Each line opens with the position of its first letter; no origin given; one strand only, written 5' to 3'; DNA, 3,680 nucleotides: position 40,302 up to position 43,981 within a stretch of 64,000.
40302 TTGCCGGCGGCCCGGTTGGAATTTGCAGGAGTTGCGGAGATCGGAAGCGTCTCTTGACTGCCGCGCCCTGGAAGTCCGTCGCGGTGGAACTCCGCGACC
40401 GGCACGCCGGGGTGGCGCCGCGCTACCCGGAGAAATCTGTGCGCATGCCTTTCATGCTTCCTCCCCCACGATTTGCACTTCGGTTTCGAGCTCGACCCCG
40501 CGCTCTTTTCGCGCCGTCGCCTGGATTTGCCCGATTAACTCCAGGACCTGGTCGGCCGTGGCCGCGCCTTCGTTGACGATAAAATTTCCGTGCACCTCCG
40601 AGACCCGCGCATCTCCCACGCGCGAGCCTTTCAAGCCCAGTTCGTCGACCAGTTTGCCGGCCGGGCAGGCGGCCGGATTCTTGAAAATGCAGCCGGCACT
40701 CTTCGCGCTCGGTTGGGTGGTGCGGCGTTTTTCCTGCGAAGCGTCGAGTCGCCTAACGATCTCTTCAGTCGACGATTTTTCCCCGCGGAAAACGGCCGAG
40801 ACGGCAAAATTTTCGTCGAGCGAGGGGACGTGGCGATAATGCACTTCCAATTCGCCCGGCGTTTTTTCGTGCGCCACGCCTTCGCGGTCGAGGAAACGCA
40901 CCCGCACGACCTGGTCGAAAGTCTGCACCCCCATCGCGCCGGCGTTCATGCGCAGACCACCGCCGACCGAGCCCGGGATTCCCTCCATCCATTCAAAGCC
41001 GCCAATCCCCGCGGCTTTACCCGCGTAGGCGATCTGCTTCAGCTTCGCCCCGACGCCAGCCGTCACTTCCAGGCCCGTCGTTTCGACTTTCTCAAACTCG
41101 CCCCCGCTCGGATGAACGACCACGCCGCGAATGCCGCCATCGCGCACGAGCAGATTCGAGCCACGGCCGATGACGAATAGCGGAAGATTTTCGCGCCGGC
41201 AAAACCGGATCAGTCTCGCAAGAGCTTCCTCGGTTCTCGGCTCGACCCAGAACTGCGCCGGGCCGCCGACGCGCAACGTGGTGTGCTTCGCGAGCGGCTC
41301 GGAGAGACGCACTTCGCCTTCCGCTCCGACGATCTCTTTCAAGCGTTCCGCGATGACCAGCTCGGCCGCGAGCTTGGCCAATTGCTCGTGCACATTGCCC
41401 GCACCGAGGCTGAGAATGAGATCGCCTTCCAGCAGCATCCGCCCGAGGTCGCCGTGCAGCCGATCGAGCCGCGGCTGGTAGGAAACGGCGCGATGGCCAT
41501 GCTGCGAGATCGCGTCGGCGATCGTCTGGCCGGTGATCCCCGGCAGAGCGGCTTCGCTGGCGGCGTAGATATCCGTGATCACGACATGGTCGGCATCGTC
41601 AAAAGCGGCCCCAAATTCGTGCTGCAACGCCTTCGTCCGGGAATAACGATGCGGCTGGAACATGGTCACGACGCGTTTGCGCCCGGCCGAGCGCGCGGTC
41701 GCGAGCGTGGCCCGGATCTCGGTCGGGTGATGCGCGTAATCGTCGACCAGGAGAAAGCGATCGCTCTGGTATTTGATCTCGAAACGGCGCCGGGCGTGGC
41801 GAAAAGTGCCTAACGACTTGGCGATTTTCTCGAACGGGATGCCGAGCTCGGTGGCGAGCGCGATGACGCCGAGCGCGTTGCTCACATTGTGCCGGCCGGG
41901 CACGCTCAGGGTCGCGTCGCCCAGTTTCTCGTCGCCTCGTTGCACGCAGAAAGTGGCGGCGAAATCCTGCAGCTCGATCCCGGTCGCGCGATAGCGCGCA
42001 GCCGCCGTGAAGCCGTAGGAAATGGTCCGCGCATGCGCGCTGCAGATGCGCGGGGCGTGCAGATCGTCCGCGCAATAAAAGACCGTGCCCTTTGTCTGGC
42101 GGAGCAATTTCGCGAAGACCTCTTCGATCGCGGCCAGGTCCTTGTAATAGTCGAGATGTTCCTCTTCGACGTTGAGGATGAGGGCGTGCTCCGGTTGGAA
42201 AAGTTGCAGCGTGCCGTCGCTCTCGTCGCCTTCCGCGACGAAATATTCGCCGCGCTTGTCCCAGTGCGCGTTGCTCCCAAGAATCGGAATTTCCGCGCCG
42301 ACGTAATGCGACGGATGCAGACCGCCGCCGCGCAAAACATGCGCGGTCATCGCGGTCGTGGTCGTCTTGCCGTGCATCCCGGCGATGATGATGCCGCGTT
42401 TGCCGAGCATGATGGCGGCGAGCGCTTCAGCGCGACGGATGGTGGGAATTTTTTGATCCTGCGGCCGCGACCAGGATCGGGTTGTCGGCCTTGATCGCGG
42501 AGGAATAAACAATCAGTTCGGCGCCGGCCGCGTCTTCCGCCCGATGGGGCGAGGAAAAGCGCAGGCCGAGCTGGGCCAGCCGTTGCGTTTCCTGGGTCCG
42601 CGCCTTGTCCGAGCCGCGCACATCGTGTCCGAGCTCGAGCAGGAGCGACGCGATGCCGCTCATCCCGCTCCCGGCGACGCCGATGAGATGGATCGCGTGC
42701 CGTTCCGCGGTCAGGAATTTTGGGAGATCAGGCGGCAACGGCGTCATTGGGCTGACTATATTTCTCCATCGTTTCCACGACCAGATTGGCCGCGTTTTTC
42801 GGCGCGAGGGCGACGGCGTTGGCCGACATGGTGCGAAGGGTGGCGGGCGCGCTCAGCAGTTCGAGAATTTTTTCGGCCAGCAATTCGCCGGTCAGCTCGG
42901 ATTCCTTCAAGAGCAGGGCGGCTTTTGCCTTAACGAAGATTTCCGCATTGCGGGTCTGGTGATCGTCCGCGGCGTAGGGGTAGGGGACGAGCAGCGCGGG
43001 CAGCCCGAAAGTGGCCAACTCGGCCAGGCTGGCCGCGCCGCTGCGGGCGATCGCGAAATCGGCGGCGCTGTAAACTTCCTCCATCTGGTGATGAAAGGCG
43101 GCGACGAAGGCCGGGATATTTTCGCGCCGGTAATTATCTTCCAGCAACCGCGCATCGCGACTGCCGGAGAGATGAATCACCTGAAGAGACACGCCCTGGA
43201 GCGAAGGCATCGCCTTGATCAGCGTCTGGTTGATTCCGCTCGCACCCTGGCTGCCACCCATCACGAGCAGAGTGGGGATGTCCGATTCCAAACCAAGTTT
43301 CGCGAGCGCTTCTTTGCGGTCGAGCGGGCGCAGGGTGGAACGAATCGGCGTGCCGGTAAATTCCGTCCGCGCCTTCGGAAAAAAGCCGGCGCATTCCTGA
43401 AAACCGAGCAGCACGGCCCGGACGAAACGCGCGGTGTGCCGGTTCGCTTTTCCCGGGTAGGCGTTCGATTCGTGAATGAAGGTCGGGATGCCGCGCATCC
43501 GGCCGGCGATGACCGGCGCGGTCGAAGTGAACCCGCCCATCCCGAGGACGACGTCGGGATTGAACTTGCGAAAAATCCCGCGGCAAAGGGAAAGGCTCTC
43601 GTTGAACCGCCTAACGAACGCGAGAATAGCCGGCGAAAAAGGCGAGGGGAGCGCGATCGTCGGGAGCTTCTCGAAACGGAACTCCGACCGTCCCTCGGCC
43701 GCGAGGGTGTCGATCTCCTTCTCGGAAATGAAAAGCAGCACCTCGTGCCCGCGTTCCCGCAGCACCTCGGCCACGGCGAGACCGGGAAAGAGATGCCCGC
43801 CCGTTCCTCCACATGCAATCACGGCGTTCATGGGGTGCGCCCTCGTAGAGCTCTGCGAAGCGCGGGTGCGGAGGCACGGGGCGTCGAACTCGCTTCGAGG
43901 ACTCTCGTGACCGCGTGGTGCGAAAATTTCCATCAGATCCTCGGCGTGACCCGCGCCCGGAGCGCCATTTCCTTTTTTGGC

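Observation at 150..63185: Hyper-abundant 9-mer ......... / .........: about one copy per kb, strand-symmetric and frame-independent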

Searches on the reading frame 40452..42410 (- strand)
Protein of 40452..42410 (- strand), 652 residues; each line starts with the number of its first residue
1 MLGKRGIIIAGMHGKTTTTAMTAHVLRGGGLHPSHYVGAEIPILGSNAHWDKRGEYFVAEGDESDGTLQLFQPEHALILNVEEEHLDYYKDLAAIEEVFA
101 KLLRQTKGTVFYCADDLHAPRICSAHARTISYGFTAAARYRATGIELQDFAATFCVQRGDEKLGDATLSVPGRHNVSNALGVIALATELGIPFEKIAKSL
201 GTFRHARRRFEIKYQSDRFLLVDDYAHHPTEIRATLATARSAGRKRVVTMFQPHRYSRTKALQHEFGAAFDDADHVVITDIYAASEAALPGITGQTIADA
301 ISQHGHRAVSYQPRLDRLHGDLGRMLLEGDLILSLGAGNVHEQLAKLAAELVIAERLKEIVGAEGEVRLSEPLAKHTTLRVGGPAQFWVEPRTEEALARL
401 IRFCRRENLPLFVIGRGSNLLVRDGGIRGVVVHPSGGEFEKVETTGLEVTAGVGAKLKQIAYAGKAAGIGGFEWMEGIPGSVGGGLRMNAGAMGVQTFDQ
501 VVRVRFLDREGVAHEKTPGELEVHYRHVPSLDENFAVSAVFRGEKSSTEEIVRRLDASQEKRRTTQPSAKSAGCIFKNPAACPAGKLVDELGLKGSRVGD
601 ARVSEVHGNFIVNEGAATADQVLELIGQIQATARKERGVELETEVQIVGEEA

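Call 7: search_protein_families(library=pfam, proteins=[window:40452-42410:-])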
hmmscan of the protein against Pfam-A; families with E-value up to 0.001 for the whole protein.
window:40452-42410:- (652 aa): 4 families
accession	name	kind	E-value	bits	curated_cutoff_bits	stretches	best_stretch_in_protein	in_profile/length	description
PF02873.21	MurB_C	-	2.2e-30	105.2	27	1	551-648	2-99/99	UDP-N-acetylenolpyruvoylglucosamine reductase, C-terminal domain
PF08245.18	Mur_ligase_M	-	1.7e-22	80.8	24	1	9-186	1-200/200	Mur ligase middle domain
PF01565.28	FAD_binding_4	-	1.8e-20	73.5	26.4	1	386-512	2-134/139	FAD binding domain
PF02875.26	Mur_ligase_C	-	5.5e-19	69.7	28.4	1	208-338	1-127/127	Mur ligase, glutamate ligase domain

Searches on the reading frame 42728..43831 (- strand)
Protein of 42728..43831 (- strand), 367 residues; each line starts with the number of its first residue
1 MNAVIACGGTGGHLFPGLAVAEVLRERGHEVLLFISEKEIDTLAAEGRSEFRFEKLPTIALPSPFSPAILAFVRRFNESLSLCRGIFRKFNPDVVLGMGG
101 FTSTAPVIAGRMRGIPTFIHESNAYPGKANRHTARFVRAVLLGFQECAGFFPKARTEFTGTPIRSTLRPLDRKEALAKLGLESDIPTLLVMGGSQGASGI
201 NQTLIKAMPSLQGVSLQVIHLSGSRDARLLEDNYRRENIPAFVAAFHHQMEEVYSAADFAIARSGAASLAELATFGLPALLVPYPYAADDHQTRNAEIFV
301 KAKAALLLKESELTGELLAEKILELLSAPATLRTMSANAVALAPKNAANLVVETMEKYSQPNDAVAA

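Call 7: search_protein_families(library=pfam, proteins=[window:42728-43831:-])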
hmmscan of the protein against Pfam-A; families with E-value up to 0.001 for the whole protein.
window:42728-43831:- (367 aa): 4 families
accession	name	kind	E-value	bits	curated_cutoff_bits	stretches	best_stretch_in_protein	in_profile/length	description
PF04101.22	Glyco_tran_28_C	-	1.7e-38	132.7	22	1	187-347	1-162/166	Glycosyltransferase family 28 C-terminal domain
PF03033.26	Glyco_transf_28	-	4e-29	101.9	26.2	1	4-141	2-138/139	Glycosyltransferase family 28 N-terminal domain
PF13579.12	Glyco_trans_4_4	-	7.2e-09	36.6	29.7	1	20-138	10-118/158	Glycosyl transferase 4-like domain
PF13439.12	Glyco_transf_4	-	6.3e-05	23.5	28.5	1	20-125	11-107/170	Glycosyltransferase Family 4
